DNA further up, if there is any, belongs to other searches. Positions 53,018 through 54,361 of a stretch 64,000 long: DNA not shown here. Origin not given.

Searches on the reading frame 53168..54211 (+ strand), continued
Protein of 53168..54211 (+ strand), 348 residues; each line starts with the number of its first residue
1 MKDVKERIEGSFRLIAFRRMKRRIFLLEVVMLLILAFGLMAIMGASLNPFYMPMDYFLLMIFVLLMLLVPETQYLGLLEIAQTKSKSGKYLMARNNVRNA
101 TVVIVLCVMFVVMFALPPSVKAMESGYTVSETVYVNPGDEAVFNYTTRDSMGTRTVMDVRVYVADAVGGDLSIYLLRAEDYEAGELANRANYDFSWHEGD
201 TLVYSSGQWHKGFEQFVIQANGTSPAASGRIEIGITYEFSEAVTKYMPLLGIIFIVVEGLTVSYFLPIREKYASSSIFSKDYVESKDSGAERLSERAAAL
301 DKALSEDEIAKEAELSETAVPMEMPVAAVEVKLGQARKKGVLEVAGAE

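Call 35: find_encoding_contigs(protein=P0029, flank=10000, max_places=2)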
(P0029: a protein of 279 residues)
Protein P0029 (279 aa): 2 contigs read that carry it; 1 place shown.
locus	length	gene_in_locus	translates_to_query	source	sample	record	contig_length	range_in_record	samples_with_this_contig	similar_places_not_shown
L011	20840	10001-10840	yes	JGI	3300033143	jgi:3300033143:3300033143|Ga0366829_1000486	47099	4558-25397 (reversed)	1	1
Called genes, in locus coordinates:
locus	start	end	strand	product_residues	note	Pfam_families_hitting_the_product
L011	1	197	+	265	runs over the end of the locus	-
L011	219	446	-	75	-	PF12838:Fer4_7 (faint), PF12797:Fer4_2 (faint), PF12837:Fer4_6 (faint), PF13237:Fer4_10, PF14697:Fer4_21 (weak), PF13187:Fer4_9 (weak), PF00037:Fer4 (weak)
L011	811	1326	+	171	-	PF00025:Arf, PF03193:RsgA_GTPase (faint), PF00071:Ras, PF08477:Roc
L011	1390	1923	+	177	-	PF00009:GTP_EFTU (weak), PF00025:Arf, PF00071:Ras, PF08477:Roc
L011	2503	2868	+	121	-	PF01248:Ribosomal_L7Ae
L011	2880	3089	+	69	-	PF01200:Ribosomal_S28e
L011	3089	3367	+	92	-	PF01246:Ribosomal_L24e, PF06467:zf-FCS (faint)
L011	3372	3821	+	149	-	PF00334:NDK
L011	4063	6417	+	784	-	PF02518:HATPase_c (weak), PF13589:HATPase_c_3, PF02518:HATPase_c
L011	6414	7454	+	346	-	-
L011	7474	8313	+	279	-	-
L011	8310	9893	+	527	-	PF02384:N6_Mtase, PF07669:Eco57I, PF22837:M_Eco57I_C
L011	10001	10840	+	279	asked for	-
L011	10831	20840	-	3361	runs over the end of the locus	PF13205:Big_5, PF01344:Kelch_1, PF24681:Kelch_KLHDC2_KLHL20_DRC7, PF13964:Beta-prop_Calicin, PF25210:Kelch_FKB95, PF13205:Big_5, PF13964:Beta-prop_Calicin, PF01344:Kelch_1, +33 more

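Call 36: predict_structure(alignment_id=A2)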
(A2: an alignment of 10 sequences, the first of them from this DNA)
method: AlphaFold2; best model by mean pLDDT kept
length: 348 residues; sequences in the alignment: 10
mean_pLDDT: 64.6   pTM: 0.47
mean pLDDT of the five models: 64.6, 62.1, 59.6, 58.6, 58.1
residues with pLDDT >= 90: 26; 70-90: 104; 50-70: 137; < 50: 81
segments of 3 or more residues with pLDDT < 50: 267-305, 307-309, 312-314, 317-348
pLDDT, mean of each block of 10 residues (from residue 1): 55 63 71 69 53 64 67 59 56 63 70 60 71 88 84 80 89 89 85 87 77 83 86 86 68 69 51 38 38 43 47 45 35 32 33
secondary structure, 60 per line:
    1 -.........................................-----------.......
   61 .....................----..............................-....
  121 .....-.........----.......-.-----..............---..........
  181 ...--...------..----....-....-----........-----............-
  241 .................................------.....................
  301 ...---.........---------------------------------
elements in order: H2-42 H54-81 H86-115 H117-125 E127-135 E140-146 E154-167 E171-177 H178-183 E201-204 H206-209 E215-222 E228-239 H241-273 H280-303 H307-315

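Call 37: search_protein_families(library=ncbifam, proteins=[L009:12013-12873:-], max_evalue=0.001)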
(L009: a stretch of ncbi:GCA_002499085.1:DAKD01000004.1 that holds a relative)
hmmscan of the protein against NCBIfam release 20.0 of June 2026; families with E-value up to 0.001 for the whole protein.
L009:12013-12873:- (286 aa): 2 families
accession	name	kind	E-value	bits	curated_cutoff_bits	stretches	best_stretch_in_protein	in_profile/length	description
NF053742.1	LipS1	equivalog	1.4e-63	215.1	230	1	18-281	1-268/268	LipS1 family lipoyl synthase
TIGR02495.1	NrdG2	equivalog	5.1e-05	22.7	131.15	1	34-172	26-163/193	anaerobic ribonucleoside-triphosphate reductase activating protein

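Call 39: find_encoding_contigs(protein=P0032, flank=10000, max_places=2)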
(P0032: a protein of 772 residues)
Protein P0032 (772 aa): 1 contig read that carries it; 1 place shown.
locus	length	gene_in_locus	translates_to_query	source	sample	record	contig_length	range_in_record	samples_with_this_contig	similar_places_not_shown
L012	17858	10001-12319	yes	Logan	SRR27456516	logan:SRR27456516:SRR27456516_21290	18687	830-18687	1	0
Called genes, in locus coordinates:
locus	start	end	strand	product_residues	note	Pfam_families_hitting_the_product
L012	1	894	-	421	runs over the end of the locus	PF01522:Polysacc_deac_1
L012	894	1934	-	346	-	PF00953:Glycos_transf_4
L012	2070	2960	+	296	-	PF01694:Rhomboid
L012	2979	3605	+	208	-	PF19769:CPxCG_zf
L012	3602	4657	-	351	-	-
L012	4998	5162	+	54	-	-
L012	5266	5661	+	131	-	PF00085:Thioredoxin, PF13098:Thioredoxin_2 (faint), PF13905:Thioredoxin_8 (faint)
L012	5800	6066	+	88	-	-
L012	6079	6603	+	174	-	PF01047:MarR (faint), PF24266:HTH_HVO_0163_N, PF12802:MarR_2 (faint), PF13412:HTH_24 (weak), PF01022:HTH_5, PF21248:SoFic-like_C, PF12840:HTH_20 (weak)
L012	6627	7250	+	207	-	PF01135:PCMT, PF01269:Fibrillarin (weak), PF08704:GCD14 (weak), PF13649:Methyltransf_25 (weak), PF13847:Methyltransf_31 (weak)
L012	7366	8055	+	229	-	PF01963:TraB_PrgY_gumN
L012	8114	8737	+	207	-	PF02511:Thy1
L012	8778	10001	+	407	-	PF01896:DNA_primase_S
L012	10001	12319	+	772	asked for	PF13181:TPR_8 (faint), PF12836:HHH_3 (faint), PF03704:BTAD (faint), PF13432:TPR_16 (weak), PF14559:TPR_19 (weak), PF14559:TPR_19 (weak), PF00515:TPR_1 (weak), PF14520:HHH_5, +20 more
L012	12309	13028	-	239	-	PF04055:Radical_SAM (weak)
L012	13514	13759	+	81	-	PF01775:Ribosomal_L18A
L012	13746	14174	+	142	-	PF02996:Prefoldin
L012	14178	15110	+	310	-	PF13207:AAA_17 (faint), PF02881:SRP54_N, PF13245:AAA_19 (weak), PF00448:SRP54, PF13401:AAA_22 (weak), PF13604:AAA_30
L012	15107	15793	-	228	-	PF00535:Glycos_transf_2, PF13641:Glyco_tranf_2_3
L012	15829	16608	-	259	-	PF00535:Glycos_transf_2, PF10111:Glyco_tranf_2_2, PF13641:Glyco_tranf_2_3, PF13632:Glyco_trans_2_3 (weak)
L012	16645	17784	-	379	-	PF13439:Glyco_transf_4, PF13579:Glyco_trans_4_4, PF00534:Glycos_transf_1, PF13692:Glyco_trans_1_4, PF13524:Glyco_trans_1_2 (weak)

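Call 40: find_encoding_contigs(protein=P0022, flank=10000, max_places=2)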
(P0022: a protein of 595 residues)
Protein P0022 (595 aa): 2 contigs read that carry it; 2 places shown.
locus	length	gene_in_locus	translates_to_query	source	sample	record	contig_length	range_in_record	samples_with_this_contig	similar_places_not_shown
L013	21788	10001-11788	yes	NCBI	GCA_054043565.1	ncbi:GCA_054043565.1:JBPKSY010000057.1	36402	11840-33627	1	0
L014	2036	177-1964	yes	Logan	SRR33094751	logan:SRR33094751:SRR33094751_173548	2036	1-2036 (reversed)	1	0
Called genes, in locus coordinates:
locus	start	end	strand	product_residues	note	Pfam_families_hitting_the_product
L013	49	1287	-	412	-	PF06245:DUF1015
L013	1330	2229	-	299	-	PF00389:2-Hacid_dh, PF02826:2-Hacid_dh_C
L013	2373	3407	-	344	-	PF00266:Aminotran_5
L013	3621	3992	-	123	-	PF00520:Ion_trans, PF07885:Ion_trans_2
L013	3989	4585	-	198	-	PF00132:Hexapep, PF25084:LbH_EIF2B, PF25087:GMPPB_C (weak), PF00132:Hexapep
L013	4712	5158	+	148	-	PF13518:HTH_28 (faint), PF13384:HTH_23, PF13551:HTH_29, PF13565:HTH_32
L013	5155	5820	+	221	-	PF13358:DDE_3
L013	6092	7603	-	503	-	PF02347:GDC-P, PF00266:Aminotran_5 (weak), PF21478:GcvP2_C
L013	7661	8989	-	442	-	PF02347:GDC-P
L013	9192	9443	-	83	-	-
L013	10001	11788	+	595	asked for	PF00515:TPR_1 (faint), PF14559:TPR_19 (faint), PF13431:TPR_17 (faint), PF14520:HHH_5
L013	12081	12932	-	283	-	PF04055:Radical_SAM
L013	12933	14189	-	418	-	PF00082:Peptidase_S8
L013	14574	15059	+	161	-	-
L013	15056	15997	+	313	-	PF00589:Phage_integrase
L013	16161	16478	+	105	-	-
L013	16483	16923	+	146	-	-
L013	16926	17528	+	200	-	-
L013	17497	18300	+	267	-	PF00899:ThiF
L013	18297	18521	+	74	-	-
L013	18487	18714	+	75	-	-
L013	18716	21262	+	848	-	PF01935:DUF87, PF12846:AAA_10 (faint)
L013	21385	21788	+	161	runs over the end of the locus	-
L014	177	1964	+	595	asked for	PF00515:TPR_1 (faint), PF14559:TPR_19 (faint), PF13431:TPR_17 (faint), PF14520:HHH_5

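Call 41: fold_search(model_id=the predicted structure, library=pdb)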
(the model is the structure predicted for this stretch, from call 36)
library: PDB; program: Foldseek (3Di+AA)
matches with E <= 10: 1225; with E <= 0.001: 12
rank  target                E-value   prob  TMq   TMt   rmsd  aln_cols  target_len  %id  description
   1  9ues_B                2.1e-05  1.00  0.24  0.21   5.3       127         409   13  Crystal structure of an inactive TKSP mutant in complex with the TKS propeptide (released 2026-02-18)
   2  3afg_A                4.9e-05  1.00  0.24  0.17   3.7       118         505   14  Crystal structure of ProN-Tk-SP from Thermococcus kodakaraensis (released 2010-08-04)
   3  3afg_B                6.6e-05  1.00  0.24  0.17   4.5       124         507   14  Crystal structure of ProN-Tk-SP from Thermococcus kodakaraensis (released 2010-08-04)
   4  1pm4_A                1.5e-04  1.00  0.23  0.58   4.2       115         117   11  Crystal structure of Yersinia pseudotuberculosis-derived mitogen (YPM) (released 2004-01-27)
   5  9l24_A                2.8e-04  1.00  0.19  0.11  20.3       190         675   13  cryo-EM structure of Vitamin K-dependent gamma-carboxylase complexed with Matrix Gla protein (released 2025-10-22)
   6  9l20_A                3.7e-04  1.00  0.22  0.12  11.8       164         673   14  cryo-EM structure of Vitamin K-dependent gamma-carboxylase complexed with anisindione (released 2025-10-22)
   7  8pdz_A                4.0e-04  1.00  0.22  0.54   4.2       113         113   13  Recombinant Ena3A L-Type endospore appendages (released 2023-11-08)
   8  9bvk_A                5.0e-04  1.00  0.20  0.11   9.9       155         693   14  Vitamin K-dependent gamma-carboxylase with factor IX propeptide and glutamate-rich region and with vitamin K hydroquin (released 2025-01-22)
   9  3i7d_A                5.3e-04  1.00  0.17  0.34   9.7       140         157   13  Crystal structure of sugar phosphate isomerase from a cupin superfamily SPO2919 from Silicibacter pomeroyi (YP_168127. (released 2009-07-21)
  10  7rrm_A                5.7e-04  1.00  0.22  0.63   4.2       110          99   12  Structure of the human TMED1 (p24gamma1) Golgi dynamics Domain (released 2021-10-20)
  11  3i7d_B                9.1e-04  1.00  0.17  0.33   6.5       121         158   13  Crystal structure of sugar phosphate isomerase from a cupin superfamily SPO2919 from Silicibacter pomeroyi (YP_168127. (released 2009-07-21)
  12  9i0y_a                9.7e-04  0.97  0.17  0.40  10.9       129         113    9  Recombinant Ena2A fibers (released 2025-03-12)
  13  9i0y_0                1.0e-03  0.97  0.17  0.39  10.9       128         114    9  Recombinant Ena2A fibers (released 2025-03-12)
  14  9bvq_A                1.2e-03  1.00  0.20  0.11   9.9       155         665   14  Vitamin K-dependent gamma-carboxylase with TMG2 propeptide and glutamate-rich region (released 2025-01-22)
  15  3x0t_A                1.6e-03  1.00  0.22  0.57   4.9       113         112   15  Crystal structure of PirA (released 2015-08-26)
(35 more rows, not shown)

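Call 51: find_homologous_proteins(query=A4, max_evalue=0.00001)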
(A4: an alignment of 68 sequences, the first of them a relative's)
Query A4 (68 sequences) (297 aa, profile of the alignment): 9 proteins with E <= 0.00001 among 8000 candidates.
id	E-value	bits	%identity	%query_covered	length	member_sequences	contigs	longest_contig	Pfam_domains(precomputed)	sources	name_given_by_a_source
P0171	3.5e-90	320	38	94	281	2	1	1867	-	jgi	jgi:hypothetical protein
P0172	5.0e-87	310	37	94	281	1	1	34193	-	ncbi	-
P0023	6.0e-85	303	100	100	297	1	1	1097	-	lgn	-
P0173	6.2e-77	277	35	92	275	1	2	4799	-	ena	-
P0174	1.0e-76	276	35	92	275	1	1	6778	-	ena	-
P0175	3.0e-76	274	36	92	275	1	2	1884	-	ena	-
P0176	2.0e-75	272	35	92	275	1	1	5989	-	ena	-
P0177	1.1e-72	263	40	92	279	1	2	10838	-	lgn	-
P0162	9.6e-44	168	21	75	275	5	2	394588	-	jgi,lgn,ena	-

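Call 52: find_encoding_contigs(protein=P0162, flank=8000, max_places=3)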
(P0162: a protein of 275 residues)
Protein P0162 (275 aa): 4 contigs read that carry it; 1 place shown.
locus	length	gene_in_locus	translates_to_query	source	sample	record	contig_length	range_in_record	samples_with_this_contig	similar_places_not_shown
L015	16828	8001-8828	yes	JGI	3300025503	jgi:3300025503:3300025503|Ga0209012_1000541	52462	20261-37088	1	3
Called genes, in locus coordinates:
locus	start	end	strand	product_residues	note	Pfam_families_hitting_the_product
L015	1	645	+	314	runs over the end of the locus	-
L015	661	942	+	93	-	-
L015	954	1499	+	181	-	PF01022:HTH_5 (weak), PF01047:MarR (faint), PF12840:HTH_20 (faint), PF13412:HTH_24 (weak), PF24266:HTH_HVO_0163_N, PF12802:MarR_2 (faint)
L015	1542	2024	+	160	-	PF01242:PTPS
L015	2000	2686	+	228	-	PF00733:Asn_synthase, PF02568:ThiI (faint), PF06508:QueC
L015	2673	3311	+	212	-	PF13353:Fer4_12 (weak), PF04055:Radical_SAM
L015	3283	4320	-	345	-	PF01866:Diphthamide_syn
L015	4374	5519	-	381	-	PF13847:Methyltransf_31, PF08241:Methyltransf_11, PF08242:Methyltransf_12 (weak), PF13649:Methyltransf_25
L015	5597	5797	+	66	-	-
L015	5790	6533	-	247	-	PF00535:Glycos_transf_2, PF13641:Glyco_tranf_2_3 (faint)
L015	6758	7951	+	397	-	PF01896:DNA_primase_S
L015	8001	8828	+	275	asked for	-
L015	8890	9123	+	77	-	PF01775:Ribosomal_L18A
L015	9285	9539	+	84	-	PF02996:Prefoldin, PF19111:DUF5798 (weak)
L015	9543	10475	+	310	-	PF01656:CbiA (faint), PF02881:SRP54_N, PF13604:AAA_30, PF13401:AAA_22 (faint), PF00448:SRP54, PF13207:AAA_17 (weak)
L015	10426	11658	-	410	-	PF01546:Peptidase_M20, PF07687:M20_dimer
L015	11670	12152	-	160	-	PF00383:dCMP_cyt_deam_1, PF14437:MafB19-deam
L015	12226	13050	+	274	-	-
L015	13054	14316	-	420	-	PF01637:ATPase_2, PF13191:AAA_16, PF13401:AAA_22, PF00004:AAA, PF05729:NACHT (faint), PF22606:Cdc6-ORC-like_ATPase_lid (weak), PF22703:Cdc6_lid, PF09079:WHD_Cdc6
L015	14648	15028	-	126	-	PF11433:DUF3198 (weak)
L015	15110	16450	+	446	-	PF22641:TiaS_TCKD, PF08489:TiaS_FLD, PF01336:tRNA_anti-codon, PF23783:Zn_ribbon_TiaS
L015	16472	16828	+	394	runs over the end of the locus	PF00108:Thiolase_N, PF00109:ketoacyl-synt (faint), PF02803:Thiolase_C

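Call 53: find_encoding_contigs(protein=P0172, flank=8000, max_places=2)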
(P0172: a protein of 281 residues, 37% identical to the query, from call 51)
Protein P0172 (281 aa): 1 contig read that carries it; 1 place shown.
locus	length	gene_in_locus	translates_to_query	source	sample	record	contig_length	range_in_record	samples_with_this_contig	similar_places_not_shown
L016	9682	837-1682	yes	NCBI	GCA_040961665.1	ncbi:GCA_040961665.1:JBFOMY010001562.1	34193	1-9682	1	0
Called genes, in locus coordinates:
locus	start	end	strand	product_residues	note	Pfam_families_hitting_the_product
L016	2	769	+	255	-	?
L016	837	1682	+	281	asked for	-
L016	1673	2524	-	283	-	PF04055:Radical_SAM (weak)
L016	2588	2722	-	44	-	-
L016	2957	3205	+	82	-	PF01775:Ribosomal_L18A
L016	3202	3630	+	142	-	PF02996:Prefoldin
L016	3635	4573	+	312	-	PF02881:SRP54_N, PF13604:AAA_30, PF25199:nSTAND_NTPase5 (faint), PF00448:SRP54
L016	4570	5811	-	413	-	PF04389:Peptidase_M28, PF01546:Peptidase_M20, PF07687:M20_dimer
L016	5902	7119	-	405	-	PF00108:Thiolase_N, PF02803:Thiolase_C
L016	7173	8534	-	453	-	PF22641:TiaS_TCKD, PF08489:TiaS_FLD, PF23783:Zn_ribbon_TiaS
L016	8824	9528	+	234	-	-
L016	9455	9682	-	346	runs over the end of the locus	PF01555:N6_N4_Mtase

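Call 54: search_protein_families(library=pfam, alignment_id=A4, max_evalue=1)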
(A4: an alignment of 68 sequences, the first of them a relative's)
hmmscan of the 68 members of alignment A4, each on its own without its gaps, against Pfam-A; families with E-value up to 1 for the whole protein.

A. member 1, P0023 (297 aa): 2 families
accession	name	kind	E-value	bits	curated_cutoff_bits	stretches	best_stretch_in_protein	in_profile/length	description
PF18898.5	DUF5654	-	0.017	15.5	23.8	1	123-146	17-40/71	Family of unknown function (DUF5654)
PF18298.6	NusG_add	-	0.1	13.4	27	1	170-197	78-105/109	NusG additional domain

B. families by the number of members that match (of 68 scanned): 95 families (the first 25 are shown)
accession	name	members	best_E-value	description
PF00001.26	7tm_1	11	0.0016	7 transmembrane receptor (rhodopsin family)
PF11992.13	TgpA_N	8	0.00048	TgpA N-terminal domain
PF20990.2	DUF2207_C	4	0.0005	Predicted membrane protein (DUF2207) C-terminal domain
PF13786.12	DUF4179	4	0.089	Domain of unknown function (DUF4179)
PF14093.11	DUF4271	3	7e-05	Domain of unknown function (DUF4271)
PF00654.25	Voltage_CLC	3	0.00035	Voltage gated chloride channel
PF15420.11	Abhydrolase_9_N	2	0.0014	Alpha/beta-hydrolase family N-terminus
PF07895.16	DUF1673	2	0.015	Protein of unknown function (DUF1673)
PF12420.13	DUF3671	2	0.02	Fam-L, Fam-M like protein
PF12428.13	DUF3675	2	0.022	Protein of unknown function (DUF3675)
PF18920.5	DUF5671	2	0.057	Domain of unknown function (DUF5671)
PF18298.6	NusG_add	2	0.079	NusG additional domain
PF04932.20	Wzy_C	2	0.17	O-Antigen ligase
PF09843.14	DUF2070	2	0.23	Predicted membrane protein (DUF2070)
PF05739.25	SNARE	2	0.24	SNARE domain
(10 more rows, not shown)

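Call 55: search_solved_structures(query=A4, max_evalue=1)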
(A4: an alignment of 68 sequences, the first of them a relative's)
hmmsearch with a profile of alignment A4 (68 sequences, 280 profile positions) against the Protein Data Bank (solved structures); distinct sequences matched with E-value up to 1: 21.
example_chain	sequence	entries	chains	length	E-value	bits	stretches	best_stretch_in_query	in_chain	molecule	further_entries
7zly_A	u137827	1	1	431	0.017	17.6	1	87-120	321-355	Hydroxycarboxylic acid receptor 2,Soluble cytochrome b562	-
8ij3_A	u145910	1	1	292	0.14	14.5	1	95-120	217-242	Hydroxycarboxylic acid receptor 2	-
8ija_A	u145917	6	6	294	0.15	14.5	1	95-120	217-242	Hydroxycarboxylic acid receptor 2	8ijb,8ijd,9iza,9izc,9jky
8j6p_R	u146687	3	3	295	0.15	14.5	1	95-120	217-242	Hydroxycarboxylic acid receptor 2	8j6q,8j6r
7xk2_R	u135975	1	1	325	0.18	14.2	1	95-120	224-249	Hydroxycarboxylic acid receptor 2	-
8utd_R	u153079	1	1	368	0.21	14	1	95-120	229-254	Hydroxycarboxylic acid receptor 2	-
9iqt_R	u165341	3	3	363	0.21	14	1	95-120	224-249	Hydroxycarboxylic acid receptor 2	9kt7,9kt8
8jef_A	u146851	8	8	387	0.23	13.8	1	95-120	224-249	Hydroxycarboxylic acid receptor 3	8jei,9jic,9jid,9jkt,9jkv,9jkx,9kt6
8jhy_A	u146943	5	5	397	0.24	13.8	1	95-120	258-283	Hydroxycarboxylic acid receptor 2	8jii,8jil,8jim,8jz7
8iy9_R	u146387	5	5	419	0.26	13.7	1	95-120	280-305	Hydroxycarboxylic acid receptor 2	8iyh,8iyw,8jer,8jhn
7zl9_A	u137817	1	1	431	0.26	13.7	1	95-120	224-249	Hydroxycarboxylic acid receptor 2,Soluble cytochrome b562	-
6m6z_A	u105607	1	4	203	0.28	13.6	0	14-43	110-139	TMH4C4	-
8h2g_A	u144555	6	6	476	0.31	13.4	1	95-120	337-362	Hydroxy-carboxylic acid receptor 2 | Human hydroxycarboxylic acid receptor 2,Hydroxycarboxylic acid receptor 2,Hydroxycarboxyli | Human hydroxycarboxylic acid r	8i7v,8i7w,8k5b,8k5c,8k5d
8ihj_R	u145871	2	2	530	0.35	13.2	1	95-120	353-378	Soluble cytochrome b562,Hydroxycarboxylic acid receptor 3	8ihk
7x9c_R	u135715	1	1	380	0.45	12.9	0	94-128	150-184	Neuropeptide Y receptor type 4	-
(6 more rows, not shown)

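Call 56: search_protein_families(library=pfam, proteins=[L016:2-769:+, L009:8732-9424:+, L009:9424-9855:+, L013:9192-9443:-, L015:6758-7951:+, L012:8778-10001:+], max_evalue=0.01)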
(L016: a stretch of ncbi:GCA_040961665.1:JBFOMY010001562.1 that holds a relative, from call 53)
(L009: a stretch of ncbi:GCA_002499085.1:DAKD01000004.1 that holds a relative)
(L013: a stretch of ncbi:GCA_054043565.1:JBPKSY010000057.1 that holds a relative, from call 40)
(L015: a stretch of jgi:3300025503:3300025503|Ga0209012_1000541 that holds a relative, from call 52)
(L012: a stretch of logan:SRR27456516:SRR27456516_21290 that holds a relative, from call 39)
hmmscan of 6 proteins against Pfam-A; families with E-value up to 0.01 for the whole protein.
L016:2-769:+ (255 aa): 1 family
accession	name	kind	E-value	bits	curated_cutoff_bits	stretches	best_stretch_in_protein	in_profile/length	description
PF01896.25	DNA_primase_S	-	1.6e-12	48.5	26.8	1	1-188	53-162/163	DNA primase small subunit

L009:8732-9424:+ (230 aa): 0 families

L009:9424-9855:+ (143 aa): 0 families

L013:9192-9443:- (83 aa): 0 families

L015:6758-7951:+ (397 aa): 1 family
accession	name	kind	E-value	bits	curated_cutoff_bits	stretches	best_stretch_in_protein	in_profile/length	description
PF01896.25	DNA_primase_S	-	6.5e-23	82.3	26.8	1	107-329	1-160/163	DNA primase small subunit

L012:8778-10001:+ (407 aa): 1 family
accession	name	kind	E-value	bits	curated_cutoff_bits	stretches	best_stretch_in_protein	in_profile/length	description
PF01896.25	DNA_primase_S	-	2.3e-24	87.1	26.8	1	99-334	1-159/163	DNA primase small subunit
